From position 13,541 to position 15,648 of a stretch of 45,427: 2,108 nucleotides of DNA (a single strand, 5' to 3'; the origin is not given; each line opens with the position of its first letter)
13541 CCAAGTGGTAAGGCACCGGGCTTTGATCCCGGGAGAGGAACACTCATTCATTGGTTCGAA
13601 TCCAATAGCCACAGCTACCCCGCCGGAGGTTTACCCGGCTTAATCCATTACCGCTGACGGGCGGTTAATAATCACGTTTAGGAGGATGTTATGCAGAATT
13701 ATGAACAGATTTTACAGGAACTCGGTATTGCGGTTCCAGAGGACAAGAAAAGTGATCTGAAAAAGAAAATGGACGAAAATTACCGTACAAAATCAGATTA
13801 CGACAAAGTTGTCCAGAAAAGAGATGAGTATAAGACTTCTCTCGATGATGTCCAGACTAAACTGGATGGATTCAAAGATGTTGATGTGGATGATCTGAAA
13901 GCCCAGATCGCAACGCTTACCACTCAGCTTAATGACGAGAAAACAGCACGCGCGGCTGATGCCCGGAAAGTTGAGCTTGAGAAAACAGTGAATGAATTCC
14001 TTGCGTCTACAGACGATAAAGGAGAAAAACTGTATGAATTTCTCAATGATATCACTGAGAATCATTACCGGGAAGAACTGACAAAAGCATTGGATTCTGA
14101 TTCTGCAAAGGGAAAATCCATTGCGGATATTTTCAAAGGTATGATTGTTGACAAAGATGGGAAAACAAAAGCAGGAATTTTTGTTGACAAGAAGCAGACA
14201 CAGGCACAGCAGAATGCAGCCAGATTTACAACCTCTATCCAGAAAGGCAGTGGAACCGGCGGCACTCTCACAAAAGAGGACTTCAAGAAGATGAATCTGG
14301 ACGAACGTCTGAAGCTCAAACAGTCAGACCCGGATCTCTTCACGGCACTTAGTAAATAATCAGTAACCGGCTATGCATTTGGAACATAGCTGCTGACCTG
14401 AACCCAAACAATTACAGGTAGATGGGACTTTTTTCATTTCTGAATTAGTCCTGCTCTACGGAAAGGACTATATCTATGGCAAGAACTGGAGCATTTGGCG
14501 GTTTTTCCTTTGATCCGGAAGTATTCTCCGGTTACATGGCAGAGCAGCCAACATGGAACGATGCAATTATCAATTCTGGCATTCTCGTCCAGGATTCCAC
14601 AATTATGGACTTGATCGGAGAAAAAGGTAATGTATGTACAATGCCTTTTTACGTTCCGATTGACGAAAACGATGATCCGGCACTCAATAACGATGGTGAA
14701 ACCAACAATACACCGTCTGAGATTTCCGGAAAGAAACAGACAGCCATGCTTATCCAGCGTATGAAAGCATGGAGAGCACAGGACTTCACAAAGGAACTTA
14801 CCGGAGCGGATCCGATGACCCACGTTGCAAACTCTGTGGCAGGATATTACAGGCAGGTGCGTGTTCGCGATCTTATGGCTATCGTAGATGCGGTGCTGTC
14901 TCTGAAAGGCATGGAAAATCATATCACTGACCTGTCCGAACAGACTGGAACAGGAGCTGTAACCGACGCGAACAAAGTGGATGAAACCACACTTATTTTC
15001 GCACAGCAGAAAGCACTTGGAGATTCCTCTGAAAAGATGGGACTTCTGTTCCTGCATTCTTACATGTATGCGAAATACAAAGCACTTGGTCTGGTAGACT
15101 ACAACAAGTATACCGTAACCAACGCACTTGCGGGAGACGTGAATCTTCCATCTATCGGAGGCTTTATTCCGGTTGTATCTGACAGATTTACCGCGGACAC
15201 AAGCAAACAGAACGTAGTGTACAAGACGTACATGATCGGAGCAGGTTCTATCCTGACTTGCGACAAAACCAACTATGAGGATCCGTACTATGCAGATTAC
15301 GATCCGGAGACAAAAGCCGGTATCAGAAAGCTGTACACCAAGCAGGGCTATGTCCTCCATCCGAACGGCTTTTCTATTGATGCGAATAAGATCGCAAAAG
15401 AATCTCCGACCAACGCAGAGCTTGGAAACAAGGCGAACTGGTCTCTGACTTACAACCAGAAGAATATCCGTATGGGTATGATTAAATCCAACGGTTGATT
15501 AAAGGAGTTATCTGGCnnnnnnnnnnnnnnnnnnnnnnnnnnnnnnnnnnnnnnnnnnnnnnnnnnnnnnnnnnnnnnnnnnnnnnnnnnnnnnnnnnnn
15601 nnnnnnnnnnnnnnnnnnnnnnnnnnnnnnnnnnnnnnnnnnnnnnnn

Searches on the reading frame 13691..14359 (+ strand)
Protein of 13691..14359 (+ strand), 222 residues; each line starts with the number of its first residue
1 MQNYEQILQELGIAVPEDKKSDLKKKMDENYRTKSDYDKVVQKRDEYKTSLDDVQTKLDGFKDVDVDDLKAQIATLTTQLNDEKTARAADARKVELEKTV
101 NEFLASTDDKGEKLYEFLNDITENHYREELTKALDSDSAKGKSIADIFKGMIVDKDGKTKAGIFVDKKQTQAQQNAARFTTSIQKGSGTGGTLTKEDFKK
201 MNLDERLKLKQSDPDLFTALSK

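Call 15: search_protein_families(library=phrogs, proteins=[window:13691-14359:+], max_evalue=0.001)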
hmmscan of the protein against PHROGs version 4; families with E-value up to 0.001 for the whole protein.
window:13691-14359:+ (222 aa): 1 family
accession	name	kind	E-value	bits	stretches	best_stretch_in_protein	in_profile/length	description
phrog_194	-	head and packaging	1.4e-11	45.8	1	1-219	19-219/335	head scaffolding protein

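Call 16: search_protein_families(library=pfam, proteins=[window:13691-14359:+], max_evalue=0.01)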
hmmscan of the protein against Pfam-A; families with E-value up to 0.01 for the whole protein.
window:13691-14359:+ (222 aa): 2 families
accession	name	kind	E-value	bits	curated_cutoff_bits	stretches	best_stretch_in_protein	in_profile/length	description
PF06810.17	Phage_scaffold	-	1.1e-11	45.4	35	1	5-115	3-114/170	Phage capsid assembly scaffolding protein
PF10805.13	DUF2730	-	0.0079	16.7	24.9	0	25-82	23-81/102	Protein of unknown function (DUF2730)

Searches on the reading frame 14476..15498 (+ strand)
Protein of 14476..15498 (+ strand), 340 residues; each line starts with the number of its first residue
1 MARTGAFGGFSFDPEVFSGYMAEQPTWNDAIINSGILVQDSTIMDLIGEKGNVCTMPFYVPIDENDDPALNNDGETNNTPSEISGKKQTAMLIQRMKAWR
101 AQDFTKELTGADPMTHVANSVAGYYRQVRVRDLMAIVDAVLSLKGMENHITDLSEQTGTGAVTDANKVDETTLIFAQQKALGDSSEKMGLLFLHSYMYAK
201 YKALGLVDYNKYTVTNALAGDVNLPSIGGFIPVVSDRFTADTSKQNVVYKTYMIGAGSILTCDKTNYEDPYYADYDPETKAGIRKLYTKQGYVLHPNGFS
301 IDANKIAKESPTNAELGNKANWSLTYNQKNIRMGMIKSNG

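Call 15: search_protein_families(library=phrogs, proteins=[window:14476-15498:+], max_evalue=0.001)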
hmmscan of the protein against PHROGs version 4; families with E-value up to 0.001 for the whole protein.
window:14476-15498:+ (340 aa): 3 families
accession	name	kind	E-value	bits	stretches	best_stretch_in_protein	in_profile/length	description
phrog_247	-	head and packaging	9.5e-71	239.8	1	12-338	12-337/351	major head protein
phrog_15288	-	head and packaging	8.6e-24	85.2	1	168-338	7-169/172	major head protein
phrog_19632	-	unknown function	2e-13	51.5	1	14-142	12-137/149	-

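Call 16: search_protein_families(library=pfam, proteins=[window:14476-15498:+], max_evalue=0.01)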
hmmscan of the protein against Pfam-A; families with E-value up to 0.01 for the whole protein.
window:14476-15498:+ (340 aa): 1 family
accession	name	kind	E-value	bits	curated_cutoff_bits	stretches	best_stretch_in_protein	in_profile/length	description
PF20036.5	Gp13-like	-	0.00019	21.3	26.4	1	160-327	144-304/313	Major capsid protein 13-like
